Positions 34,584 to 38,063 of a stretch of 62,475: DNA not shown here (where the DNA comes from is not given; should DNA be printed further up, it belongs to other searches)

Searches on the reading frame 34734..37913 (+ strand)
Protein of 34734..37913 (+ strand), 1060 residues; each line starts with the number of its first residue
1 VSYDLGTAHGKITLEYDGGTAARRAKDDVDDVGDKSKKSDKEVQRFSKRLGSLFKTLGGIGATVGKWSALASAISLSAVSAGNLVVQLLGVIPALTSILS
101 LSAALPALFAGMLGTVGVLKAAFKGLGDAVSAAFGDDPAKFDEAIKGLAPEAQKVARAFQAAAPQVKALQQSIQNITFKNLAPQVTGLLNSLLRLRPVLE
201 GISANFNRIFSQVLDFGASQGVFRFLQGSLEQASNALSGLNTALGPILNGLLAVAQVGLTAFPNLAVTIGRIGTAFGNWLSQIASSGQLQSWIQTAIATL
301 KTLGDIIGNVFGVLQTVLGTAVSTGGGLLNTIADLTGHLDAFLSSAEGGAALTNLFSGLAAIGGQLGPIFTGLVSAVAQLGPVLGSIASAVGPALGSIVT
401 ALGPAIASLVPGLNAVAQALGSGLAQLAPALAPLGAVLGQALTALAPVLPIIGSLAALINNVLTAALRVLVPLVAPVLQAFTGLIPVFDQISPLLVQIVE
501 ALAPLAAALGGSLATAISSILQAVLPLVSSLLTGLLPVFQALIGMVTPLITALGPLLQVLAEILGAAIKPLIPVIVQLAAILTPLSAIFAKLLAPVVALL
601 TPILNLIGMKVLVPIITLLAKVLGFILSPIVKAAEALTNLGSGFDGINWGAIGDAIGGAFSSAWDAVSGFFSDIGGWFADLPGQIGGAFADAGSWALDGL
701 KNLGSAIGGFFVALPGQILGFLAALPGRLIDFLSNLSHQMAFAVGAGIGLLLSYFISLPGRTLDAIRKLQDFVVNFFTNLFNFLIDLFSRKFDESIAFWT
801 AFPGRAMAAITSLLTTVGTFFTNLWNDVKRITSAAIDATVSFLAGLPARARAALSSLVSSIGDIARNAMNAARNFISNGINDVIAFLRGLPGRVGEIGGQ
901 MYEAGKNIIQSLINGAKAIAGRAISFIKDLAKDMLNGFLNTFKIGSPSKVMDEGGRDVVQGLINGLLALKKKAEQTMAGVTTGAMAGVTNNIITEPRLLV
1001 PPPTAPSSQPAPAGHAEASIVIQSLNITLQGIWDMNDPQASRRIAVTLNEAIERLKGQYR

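Call 57: search_protein_families(library=phrogs, proteins=[window:34734-37913:+], max_evalue=0.001)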
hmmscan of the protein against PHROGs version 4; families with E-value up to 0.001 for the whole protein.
window:34734-37913:+ (1060 aa): 31 families (the best 25 are shown)
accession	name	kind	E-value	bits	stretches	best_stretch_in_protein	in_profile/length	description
phrog_305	-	tail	2.6e-90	305.4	3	23-524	117-562/1001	tail length tape measure protein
phrog_6090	-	tail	1e-72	246.5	1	136-692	455-1048/1853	tail length tape measure protein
phrog_58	-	tail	5.3e-41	142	2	538-1017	570-1022/1544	tail length tape measure protein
phrog_934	-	tail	2.4e-39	135.6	1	45-399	150-506/1988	tail length tape measure protein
phrog_5448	-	tail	7.8e-33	113.6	1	353-988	1492-2016/3103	tail length tape measure protein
phrog_6435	-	tail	1.1e-32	113.6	1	56-445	270-664/2090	tail length tape measure protein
phrog_4197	-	tail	7e-32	111.2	3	260-479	559-789/1783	tail length tape measure protein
phrog_1535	-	tail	1.4e-30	107.2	1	120-912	512-1062/1152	tail length tape measure protein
phrog_5493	-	tail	1.1e-29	104.4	1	288-992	509-1038/1102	tail length tape measure protein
phrog_3547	-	tail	2.3e-26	93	1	139-375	311-549/1767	tail length tape measure protein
phrog_1272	-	tail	1.2e-24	87.3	3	499-885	544-875/1606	tail length tape measure protein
phrog_1204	-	tail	1.6e-23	83.7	2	277-839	620-1041/1483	tail protein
phrog_4200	-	tail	2.2e-21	77.1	1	386-981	134-619/732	tail length tape measure protein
phrog_2337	-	tail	2e-20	73.6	1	49-347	139-445/1326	tail length tape measure protein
phrog_4372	-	tail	1.1e-16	60.6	1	714-994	1123-1370/1681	tail length tape measure protein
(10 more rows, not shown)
